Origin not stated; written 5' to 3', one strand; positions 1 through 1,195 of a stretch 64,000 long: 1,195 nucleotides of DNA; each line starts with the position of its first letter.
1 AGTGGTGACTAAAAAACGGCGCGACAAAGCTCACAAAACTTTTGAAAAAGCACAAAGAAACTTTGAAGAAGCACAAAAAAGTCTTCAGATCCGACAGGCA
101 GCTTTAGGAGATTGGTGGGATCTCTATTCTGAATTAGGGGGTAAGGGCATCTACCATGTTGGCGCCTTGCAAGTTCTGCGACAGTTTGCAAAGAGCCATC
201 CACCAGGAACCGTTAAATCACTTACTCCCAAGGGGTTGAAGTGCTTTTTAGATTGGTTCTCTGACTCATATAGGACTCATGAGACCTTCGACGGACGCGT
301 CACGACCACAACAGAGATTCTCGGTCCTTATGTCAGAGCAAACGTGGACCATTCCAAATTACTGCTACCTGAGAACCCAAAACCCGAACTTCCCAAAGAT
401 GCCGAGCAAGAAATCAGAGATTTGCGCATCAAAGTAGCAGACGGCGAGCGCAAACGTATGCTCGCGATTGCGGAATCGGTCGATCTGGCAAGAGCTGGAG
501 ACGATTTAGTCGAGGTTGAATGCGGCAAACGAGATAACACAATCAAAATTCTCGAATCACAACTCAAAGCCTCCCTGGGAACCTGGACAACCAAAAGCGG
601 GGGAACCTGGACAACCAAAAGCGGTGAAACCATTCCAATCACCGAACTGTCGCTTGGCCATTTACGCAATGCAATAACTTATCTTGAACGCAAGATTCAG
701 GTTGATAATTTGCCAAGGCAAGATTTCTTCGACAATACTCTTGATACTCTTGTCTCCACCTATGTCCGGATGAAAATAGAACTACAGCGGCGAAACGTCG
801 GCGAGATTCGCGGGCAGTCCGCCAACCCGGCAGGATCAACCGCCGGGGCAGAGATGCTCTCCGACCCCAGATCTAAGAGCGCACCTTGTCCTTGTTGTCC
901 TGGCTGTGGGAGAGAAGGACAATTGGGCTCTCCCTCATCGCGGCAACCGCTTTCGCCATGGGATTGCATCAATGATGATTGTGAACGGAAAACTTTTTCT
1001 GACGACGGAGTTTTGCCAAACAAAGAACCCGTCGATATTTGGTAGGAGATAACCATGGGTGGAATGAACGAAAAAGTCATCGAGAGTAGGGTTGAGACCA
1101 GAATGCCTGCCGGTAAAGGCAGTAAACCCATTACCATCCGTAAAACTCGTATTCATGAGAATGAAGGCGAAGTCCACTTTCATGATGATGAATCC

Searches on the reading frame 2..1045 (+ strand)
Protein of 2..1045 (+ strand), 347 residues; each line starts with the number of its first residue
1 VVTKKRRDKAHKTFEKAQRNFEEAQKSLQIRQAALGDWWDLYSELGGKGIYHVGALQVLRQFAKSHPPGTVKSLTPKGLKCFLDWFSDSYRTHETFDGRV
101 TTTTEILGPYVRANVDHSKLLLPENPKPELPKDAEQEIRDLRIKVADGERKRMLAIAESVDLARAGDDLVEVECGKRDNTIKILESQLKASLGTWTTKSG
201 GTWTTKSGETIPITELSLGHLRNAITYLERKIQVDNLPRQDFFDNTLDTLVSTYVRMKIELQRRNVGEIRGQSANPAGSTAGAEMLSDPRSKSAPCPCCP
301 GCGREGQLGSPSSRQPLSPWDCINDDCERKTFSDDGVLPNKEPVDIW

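Call 11: search_protein_families(library=pfam, proteins=[window:2-1045:+], max_evalue=0.01)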
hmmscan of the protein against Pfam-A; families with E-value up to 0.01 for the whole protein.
window:2-1045:+ (347 aa): 0 families

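Call 12: search_protein_families(library=phrogs, proteins=[window:2-1045:+], max_evalue=0.01)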
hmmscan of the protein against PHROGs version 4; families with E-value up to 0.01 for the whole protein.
window:2-1045:+ (347 aa): 1 family
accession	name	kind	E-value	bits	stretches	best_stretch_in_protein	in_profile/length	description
phrog_16964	-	unknown function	2.3e-05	25.7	1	202-266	9-72/113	-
